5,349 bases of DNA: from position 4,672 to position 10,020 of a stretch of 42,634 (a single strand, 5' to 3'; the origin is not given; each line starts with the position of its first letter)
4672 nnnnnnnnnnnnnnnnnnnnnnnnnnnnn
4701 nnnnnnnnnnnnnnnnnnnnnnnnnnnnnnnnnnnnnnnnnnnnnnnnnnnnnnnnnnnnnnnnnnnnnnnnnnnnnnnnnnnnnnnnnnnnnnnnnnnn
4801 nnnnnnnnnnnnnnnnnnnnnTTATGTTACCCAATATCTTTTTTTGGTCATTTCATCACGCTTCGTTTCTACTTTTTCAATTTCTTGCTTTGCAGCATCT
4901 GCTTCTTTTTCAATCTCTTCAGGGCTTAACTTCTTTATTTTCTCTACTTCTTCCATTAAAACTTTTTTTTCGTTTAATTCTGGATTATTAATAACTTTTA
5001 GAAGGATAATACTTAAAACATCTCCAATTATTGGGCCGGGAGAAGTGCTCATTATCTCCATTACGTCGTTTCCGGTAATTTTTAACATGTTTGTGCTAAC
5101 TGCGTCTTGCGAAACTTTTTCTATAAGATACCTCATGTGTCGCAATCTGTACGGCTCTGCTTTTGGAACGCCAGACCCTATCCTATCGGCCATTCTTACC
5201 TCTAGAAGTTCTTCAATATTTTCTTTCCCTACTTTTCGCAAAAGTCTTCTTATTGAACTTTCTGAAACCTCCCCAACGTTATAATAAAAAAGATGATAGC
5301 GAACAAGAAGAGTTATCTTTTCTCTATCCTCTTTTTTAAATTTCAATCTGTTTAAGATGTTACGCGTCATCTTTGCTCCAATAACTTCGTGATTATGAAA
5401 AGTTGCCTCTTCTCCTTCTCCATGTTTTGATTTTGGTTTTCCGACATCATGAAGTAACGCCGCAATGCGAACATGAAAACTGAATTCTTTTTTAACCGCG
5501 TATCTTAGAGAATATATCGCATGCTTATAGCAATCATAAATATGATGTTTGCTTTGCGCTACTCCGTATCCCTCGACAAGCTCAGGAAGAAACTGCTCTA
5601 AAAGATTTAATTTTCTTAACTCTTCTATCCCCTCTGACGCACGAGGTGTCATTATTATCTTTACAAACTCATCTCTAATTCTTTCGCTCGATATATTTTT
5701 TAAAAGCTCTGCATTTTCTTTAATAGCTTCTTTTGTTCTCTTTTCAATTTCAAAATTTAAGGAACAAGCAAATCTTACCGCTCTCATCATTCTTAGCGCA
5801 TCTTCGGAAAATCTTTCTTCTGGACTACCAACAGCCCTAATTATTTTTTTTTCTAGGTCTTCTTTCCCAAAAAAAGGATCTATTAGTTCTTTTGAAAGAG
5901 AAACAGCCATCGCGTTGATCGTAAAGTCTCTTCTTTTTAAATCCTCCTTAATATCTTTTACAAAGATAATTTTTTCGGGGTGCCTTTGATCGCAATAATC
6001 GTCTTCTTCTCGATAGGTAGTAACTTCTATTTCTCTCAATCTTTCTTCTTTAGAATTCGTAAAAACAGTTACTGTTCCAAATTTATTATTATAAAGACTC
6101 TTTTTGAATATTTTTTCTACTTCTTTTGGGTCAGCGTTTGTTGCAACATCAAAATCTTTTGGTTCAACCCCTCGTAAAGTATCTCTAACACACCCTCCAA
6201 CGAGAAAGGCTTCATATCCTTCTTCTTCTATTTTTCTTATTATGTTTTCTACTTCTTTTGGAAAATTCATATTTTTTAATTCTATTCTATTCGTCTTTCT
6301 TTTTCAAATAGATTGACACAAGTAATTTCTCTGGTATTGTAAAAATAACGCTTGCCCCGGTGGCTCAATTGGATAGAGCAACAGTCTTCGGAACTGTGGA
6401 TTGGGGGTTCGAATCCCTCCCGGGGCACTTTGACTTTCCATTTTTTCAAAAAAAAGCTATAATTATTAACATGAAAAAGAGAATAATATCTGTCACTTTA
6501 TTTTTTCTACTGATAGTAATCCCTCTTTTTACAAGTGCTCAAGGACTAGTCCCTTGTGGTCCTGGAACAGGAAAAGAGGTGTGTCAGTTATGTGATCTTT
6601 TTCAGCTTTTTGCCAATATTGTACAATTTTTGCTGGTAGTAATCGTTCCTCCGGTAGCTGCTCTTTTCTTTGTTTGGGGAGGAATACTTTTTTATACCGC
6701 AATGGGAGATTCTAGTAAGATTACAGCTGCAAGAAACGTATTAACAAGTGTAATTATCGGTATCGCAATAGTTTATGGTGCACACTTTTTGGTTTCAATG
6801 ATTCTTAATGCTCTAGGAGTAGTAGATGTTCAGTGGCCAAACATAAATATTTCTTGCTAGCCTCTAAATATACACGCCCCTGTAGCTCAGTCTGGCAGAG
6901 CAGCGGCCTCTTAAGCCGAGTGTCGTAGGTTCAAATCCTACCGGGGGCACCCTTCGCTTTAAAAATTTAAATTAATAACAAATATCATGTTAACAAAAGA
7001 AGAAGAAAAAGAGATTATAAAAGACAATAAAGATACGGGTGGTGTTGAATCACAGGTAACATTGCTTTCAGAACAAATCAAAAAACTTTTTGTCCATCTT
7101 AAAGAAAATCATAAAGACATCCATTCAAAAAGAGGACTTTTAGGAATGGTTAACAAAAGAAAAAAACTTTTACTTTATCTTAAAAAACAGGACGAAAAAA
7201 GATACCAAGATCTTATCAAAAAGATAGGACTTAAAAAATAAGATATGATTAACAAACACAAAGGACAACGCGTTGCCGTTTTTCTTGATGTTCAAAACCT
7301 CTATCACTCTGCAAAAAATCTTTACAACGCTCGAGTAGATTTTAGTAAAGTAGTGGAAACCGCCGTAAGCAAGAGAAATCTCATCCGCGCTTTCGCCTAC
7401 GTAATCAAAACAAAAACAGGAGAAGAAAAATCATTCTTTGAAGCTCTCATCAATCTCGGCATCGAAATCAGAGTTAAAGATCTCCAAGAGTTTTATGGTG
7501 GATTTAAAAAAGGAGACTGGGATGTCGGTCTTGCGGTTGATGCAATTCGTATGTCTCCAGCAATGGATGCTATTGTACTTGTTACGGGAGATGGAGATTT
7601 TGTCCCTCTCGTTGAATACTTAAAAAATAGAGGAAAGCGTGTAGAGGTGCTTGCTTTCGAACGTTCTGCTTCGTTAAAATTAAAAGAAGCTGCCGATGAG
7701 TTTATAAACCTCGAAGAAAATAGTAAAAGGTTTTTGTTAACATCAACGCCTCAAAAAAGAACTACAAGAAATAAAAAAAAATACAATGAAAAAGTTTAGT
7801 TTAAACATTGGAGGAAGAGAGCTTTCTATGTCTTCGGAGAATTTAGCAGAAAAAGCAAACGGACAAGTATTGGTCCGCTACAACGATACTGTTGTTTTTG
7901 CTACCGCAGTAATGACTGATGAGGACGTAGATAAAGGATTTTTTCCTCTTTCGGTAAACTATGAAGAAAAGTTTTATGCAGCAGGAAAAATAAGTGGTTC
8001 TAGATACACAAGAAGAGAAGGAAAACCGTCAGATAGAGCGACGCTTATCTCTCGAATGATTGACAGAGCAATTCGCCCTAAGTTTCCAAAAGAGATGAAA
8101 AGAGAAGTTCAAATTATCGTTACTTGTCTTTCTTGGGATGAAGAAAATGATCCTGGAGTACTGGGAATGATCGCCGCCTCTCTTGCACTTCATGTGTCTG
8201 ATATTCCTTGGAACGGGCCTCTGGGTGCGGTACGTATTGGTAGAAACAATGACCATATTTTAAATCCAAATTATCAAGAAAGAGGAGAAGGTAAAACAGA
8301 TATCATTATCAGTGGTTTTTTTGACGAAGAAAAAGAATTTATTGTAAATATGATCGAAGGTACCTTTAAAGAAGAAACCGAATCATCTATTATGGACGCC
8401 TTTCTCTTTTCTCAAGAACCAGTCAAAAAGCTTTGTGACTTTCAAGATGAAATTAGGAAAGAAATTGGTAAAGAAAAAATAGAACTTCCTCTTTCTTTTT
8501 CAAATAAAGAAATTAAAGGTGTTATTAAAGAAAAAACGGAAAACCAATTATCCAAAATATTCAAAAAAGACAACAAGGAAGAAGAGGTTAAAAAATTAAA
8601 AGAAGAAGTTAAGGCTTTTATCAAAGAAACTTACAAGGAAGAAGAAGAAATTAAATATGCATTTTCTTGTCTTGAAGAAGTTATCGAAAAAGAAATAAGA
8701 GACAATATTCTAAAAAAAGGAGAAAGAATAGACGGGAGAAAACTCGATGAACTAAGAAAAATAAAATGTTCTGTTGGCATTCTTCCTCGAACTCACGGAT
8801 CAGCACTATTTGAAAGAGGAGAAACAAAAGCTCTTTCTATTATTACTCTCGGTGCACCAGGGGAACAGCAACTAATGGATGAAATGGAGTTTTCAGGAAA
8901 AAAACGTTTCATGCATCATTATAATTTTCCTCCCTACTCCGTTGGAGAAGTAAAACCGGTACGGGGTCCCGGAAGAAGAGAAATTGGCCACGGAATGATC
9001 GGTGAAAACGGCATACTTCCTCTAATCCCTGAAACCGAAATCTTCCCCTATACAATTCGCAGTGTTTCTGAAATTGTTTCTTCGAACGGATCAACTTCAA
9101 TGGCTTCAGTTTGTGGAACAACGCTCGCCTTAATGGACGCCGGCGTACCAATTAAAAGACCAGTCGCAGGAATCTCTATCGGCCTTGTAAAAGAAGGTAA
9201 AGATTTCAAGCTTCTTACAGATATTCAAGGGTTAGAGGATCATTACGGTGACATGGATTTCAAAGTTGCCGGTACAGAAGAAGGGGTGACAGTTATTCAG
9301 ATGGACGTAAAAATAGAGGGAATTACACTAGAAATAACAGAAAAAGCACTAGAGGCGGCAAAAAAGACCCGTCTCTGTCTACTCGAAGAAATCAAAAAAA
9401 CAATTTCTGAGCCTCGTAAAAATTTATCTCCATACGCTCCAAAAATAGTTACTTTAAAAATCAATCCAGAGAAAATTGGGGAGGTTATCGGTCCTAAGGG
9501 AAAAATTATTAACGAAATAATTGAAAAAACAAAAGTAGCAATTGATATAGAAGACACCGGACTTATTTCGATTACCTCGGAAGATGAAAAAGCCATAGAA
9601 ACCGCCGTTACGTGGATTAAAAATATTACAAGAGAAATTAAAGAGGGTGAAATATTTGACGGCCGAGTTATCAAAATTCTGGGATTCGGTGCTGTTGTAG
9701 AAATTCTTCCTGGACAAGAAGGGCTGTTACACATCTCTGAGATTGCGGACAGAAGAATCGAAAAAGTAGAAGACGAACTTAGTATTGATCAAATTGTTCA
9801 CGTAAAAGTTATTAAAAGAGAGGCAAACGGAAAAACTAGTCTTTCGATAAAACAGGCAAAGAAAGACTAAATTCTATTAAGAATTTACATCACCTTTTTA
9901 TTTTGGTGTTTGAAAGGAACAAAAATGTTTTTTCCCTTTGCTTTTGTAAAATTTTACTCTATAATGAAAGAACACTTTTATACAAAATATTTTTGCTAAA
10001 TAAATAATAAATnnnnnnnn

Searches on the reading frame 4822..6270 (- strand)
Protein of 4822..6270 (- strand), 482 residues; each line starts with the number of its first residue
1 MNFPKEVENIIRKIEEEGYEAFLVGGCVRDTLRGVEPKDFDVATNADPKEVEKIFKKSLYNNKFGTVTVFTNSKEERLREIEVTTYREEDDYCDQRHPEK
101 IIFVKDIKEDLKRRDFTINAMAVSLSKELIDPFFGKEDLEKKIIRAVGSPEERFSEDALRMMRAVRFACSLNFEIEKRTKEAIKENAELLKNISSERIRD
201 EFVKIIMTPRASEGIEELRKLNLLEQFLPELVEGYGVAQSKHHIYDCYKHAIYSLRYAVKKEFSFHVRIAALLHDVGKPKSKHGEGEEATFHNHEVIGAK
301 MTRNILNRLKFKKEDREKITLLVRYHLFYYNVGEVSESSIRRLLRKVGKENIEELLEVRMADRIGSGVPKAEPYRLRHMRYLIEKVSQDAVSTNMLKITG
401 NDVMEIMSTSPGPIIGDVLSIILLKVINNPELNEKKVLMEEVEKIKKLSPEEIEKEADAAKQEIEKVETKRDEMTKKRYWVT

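Call 14: search_protein_families(library=pfam, proteins=[window:4822-6270:-], max_evalue=0.001)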
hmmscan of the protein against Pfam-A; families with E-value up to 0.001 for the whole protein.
window:4822-6270:- (482 aa): 4 families
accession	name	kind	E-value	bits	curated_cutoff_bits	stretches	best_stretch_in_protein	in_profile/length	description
PF01743.26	PolyA_pol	-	1.1e-35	123.1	23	1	21-145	1-126/126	Poly A polymerase head domain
PF12627.12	PolyA_pol_RNAbd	-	1e-23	83.3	22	1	172-231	1-60/64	Probable RNA and SrmB- binding site of polymerase A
PF01966.28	HD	-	1.3e-11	45.2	22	1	255-364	13-113/116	HD domain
PF13735.12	tRNA_NucTran2_2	-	3.2e-09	37.4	27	1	301-441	23-148/149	tRNA nucleotidyltransferase domain 2 putative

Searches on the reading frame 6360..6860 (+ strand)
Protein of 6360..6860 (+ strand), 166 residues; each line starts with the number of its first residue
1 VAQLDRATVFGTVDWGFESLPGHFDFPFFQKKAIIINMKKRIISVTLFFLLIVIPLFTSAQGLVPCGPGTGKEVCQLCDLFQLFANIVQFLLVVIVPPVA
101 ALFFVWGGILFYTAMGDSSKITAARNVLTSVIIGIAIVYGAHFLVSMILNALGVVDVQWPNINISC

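Call 6: search_protein_families(library=pfam, proteins=[window:6360-6860:+], max_evalue=0.01)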
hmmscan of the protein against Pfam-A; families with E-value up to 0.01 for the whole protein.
window:6360-6860:+ (166 aa): 2 families
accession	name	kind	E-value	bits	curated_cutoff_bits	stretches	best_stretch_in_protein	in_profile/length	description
PF18895.5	T4SS_pilin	-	2.4e-08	34.3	26.6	1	85-148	10-71/71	Type IV secretion system pilin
PF04956.18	TrbC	-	0.0015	19.2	27.9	1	39-148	11-98/98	TrbC/VIRB2 pilin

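Call 7: search_protein_families(library=ncbifam, proteins=[window:6360-6860:+], max_evalue=0.01)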
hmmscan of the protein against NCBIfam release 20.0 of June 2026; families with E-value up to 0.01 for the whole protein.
window:6360-6860:+ (166 aa): 0 families

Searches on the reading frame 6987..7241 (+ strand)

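Call 6: search_protein_families(library=pfam, proteins=[window:6987-7241:+], max_evalue=0.01)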
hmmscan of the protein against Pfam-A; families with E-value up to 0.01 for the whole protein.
window:6987-7241:+ (84 aa): 1 family
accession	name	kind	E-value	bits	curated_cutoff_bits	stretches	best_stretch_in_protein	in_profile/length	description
PF00312.27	Ribosomal_S15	-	1.4e-25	89.7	31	1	8-83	6-81/81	Ribosomal protein S15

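Call 7: search_protein_families(library=ncbifam, proteins=[window:6987-7241:+], max_evalue=0.01)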
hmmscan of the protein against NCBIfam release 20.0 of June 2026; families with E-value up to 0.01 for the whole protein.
window:6987-7241:+ (84 aa): 2 families
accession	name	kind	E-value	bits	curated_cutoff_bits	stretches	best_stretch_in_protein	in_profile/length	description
TIGR00952.1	S15_bact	equivalog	3.9e-27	94.4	63.65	1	8-84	6-86/86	30S ribosomal protein S15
NF006331.0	PRK08561.1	equivalog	4e-05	23.4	154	1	5-69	69-133/152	30S ribosomal protein S15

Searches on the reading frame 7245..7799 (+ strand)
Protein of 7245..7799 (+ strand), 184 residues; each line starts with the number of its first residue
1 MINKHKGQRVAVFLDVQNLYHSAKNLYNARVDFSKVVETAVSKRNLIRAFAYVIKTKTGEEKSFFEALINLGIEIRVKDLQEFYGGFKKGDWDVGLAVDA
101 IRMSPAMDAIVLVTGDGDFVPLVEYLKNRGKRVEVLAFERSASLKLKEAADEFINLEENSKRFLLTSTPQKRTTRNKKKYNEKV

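Call 6: search_protein_families(library=pfam, proteins=[window:7245-7799:+], max_evalue=0.01)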
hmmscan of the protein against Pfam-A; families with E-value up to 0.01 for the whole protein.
window:7245-7799:+ (184 aa): 1 family
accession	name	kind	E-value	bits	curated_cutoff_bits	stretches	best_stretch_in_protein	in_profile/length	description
PF01936.24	NYN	-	3.7e-39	135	24.2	1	9-157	1-145/145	NYN domain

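Call 7: search_protein_families(library=ncbifam, proteins=[window:7245-7799:+], max_evalue=0.01)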
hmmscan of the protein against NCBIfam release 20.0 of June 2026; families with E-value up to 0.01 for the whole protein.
window:7245-7799:+ (184 aa): 1 family
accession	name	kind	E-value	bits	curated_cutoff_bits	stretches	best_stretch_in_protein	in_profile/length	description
TIGR00288.1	TIGR00288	hypoth_equivalog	2.6e-11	43.6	178.45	1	81-160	78-159/160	TIGR00288 family NYN domain-containing protein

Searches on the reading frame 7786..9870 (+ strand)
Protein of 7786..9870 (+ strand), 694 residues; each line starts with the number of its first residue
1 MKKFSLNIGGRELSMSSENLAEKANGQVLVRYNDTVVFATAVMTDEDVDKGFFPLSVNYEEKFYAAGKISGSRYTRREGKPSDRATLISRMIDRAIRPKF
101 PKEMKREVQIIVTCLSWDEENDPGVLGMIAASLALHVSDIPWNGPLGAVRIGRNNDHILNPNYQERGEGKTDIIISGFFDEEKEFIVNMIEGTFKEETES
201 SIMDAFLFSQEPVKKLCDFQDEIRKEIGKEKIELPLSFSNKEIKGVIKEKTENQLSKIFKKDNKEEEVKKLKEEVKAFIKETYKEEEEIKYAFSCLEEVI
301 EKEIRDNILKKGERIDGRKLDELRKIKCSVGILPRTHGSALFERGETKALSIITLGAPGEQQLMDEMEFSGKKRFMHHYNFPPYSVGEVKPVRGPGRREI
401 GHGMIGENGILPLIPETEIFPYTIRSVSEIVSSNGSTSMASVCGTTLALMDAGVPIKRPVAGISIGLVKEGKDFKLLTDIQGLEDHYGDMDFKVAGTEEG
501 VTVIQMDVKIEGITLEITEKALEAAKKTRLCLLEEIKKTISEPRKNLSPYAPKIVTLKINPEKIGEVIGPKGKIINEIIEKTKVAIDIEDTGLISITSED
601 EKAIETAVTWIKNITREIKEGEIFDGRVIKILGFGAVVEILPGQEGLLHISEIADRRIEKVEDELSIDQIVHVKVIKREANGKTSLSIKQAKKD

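Call 6: search_protein_families(library=pfam, proteins=[window:7786-9870:+], max_evalue=0.01)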
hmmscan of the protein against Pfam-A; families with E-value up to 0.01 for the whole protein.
window:7786-9870:+ (694 aa): 5 families
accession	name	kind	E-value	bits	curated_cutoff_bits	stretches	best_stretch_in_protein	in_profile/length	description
PF01138.27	RNase_PH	-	8.2e-55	185.2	25.5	2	322-455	1-130/130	3' exoribonuclease family, domain 1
PF00575.29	S1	-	1.6e-14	54.5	22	1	618-689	2-74/74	S1 RNA binding domain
PF03725.20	RNase_PH_C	-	2.8e-12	46.8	20.8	1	459-527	2-66/67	3' exoribonuclease family, domain 2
PF00013.35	KH_1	-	3.6e-10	39.9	21.5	1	555-612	2-65/66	KH domain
PF03726.19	PNPase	-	1.5e-05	25.8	24.6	1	247-319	6-81/81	Polyribonucleotide nucleotidyltransferase, RNA binding domain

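Call 7: search_protein_families(library=ncbifam, proteins=[window:7786-9870:+], max_evalue=0.01)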
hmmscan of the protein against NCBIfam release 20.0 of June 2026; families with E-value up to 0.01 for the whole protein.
window:7786-9870:+ (694 aa): 35 families (the best 25 are shown)
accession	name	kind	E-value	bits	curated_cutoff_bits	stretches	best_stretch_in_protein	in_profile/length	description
NF008805.1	PRK11824.1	equivalog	8.3e-265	880.4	471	1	4-690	2-682/683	polyribonucleotide nucleotidyltransferase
TIGR03591.1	polynuc_phos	equivalog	1.2e-263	876.7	525.05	1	8-690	2-688/689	polyribonucleotide nucleotidyltransferase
TIGR02696.1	pppGpp_PNP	exception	9e-176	586.3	1106.75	1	8-686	14-718/720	guanosine pentaphosphate synthetase I/polyribonucleotide nucleotidyltransferase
TIGR02065.1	ECX1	equivalog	1.8e-37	128.9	318.7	2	308-537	3-223/230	exosome complex exonuclease Rrp41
NF005208.0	PRK06676.1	equivalog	9.2e-19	67.7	368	1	611-693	269-352/391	30S ribosomal protein S1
NF000907.0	PRK00087.1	equivalog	2.9e-18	65.4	624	1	612-693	555-637/671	bifunctional 4-hydroxy-3-methylbut-2-enyl diphosphate reductase/30S ribosomal protein S1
NF004473.0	PRK05807.1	equivalog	5.7e-17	62.4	178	1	618-693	3-77/136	S1 domain-containing RNA-binding protein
NF010379.0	PRK13806.1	equivalog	3.1e-16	59.1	648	1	614-694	196-281/491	30S ribosomal protein S1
NF006363.0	PRK08582.1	equivalog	7.1e-16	58.6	171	1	618-693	3-78/140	S1 domain-containing RNA-binding protein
TIGR01966.1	RNasePH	equivalog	4.1e-13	49.1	141.5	1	314-353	1-40/236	ribonuclease PH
NF040579.1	S1_dom_CvfD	subfamily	4.4e-13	49.5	117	1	619-693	2-77/113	CvfD/Ygs/GSP13 family RNA-binding post-transcriptional regulator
NF005911.0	PRK07899.1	equivalog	5.5e-13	48.4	691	1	612-693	285-367/486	30S ribosomal protein S1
NF004952.0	PRK06299.1-2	equivalog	6.9e-13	47.7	524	1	614-694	212-292/580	30S ribosomal protein S1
NF005973.0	PRK08059.1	equivalog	9.7e-13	48.3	148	1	616-692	3-80/123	S1 domain-containing post-transcriptional regulator GSP13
NF040578.1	S1_dom_Ygs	exception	2.1e-11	44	175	1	616-691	3-78/122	S1 domain-containing post-transcriptional regulator Ygs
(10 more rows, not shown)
